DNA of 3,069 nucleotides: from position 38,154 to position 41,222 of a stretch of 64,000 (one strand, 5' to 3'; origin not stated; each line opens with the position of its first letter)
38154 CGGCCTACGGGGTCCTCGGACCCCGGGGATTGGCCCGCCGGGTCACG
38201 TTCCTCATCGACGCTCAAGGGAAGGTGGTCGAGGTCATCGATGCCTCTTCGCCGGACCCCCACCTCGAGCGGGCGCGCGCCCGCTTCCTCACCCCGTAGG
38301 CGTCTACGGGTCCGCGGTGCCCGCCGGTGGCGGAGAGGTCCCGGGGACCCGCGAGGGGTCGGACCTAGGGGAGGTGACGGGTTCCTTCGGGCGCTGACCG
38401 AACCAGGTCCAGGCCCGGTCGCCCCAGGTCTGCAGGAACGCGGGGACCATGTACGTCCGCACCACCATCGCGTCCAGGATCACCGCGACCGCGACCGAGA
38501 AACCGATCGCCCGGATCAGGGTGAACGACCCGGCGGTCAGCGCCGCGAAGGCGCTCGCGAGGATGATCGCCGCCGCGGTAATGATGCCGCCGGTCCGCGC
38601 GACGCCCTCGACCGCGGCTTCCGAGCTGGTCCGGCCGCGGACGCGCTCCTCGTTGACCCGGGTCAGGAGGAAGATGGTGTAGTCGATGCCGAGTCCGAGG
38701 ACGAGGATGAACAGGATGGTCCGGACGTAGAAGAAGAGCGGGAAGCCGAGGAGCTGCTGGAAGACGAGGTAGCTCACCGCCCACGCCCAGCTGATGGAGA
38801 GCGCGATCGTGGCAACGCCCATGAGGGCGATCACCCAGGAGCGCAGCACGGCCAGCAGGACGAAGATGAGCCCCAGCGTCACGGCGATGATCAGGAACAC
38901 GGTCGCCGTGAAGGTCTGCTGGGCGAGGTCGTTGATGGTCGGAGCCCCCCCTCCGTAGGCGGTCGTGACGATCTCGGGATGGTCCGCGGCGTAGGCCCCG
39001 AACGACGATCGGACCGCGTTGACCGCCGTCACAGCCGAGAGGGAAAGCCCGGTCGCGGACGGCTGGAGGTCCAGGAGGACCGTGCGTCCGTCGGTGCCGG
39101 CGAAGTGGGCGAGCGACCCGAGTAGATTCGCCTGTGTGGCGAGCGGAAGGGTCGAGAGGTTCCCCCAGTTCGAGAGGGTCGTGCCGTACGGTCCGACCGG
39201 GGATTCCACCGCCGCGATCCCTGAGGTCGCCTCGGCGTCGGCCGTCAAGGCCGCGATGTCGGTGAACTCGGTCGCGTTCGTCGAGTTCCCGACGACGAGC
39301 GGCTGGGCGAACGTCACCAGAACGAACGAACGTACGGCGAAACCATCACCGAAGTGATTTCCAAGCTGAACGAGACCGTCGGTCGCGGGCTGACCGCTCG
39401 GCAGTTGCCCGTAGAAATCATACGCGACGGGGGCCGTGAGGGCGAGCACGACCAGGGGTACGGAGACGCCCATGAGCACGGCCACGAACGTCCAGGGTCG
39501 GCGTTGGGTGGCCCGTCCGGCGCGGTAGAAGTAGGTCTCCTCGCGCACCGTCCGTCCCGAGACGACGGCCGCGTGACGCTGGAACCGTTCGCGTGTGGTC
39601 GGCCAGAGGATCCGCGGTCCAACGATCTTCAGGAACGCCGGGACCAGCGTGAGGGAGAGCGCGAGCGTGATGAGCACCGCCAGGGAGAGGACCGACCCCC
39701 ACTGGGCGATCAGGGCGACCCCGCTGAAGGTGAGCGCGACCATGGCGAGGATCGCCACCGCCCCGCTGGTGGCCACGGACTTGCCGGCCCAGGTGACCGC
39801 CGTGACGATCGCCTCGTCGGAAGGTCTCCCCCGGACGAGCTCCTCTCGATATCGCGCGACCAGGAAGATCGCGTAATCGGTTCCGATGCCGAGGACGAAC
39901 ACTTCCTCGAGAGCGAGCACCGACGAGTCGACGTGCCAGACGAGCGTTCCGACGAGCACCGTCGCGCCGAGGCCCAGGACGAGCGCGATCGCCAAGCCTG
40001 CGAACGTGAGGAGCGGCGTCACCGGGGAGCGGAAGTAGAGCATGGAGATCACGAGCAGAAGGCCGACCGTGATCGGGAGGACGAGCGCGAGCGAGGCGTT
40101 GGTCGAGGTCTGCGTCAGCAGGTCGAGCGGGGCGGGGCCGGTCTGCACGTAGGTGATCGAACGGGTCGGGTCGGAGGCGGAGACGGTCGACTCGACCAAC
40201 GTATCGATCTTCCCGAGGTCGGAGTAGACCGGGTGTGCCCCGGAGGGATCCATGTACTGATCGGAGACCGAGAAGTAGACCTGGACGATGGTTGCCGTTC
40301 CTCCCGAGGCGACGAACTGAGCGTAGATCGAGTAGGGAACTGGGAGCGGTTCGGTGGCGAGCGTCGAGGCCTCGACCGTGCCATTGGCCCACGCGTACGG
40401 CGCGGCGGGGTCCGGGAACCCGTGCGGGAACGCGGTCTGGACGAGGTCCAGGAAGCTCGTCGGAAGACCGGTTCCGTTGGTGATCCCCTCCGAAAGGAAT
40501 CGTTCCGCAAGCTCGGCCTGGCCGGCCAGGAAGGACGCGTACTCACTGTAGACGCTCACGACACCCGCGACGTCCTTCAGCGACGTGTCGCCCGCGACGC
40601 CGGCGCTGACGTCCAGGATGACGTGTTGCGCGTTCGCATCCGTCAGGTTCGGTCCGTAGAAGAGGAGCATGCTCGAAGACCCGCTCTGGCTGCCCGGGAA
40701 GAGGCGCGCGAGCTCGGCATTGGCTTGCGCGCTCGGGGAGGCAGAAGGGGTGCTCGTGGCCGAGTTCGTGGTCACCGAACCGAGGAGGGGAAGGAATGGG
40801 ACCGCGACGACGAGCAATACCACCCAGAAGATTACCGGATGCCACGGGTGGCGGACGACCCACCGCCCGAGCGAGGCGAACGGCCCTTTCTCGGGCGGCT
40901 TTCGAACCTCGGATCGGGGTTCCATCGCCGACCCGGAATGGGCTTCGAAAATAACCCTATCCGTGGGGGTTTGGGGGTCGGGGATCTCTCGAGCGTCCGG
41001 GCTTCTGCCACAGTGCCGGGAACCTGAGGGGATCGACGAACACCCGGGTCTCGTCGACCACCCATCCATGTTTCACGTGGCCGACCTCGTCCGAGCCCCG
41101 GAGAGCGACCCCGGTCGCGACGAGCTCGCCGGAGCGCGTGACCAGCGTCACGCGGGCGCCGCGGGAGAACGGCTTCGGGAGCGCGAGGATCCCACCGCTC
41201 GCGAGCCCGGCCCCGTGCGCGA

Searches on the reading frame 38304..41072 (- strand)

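Call 80: search_protein_families(library=pfam, proteins=[window:38304-41072:-], max_evalue=0.00001)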
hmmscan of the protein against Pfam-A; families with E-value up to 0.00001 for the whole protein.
window:38304-41072:- (922 aa): 1 family
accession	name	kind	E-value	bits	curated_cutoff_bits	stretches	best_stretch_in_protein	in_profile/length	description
PF03176.21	MMPL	-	3.6e-79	266.6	20.5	2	108-526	3-330/333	MMPL family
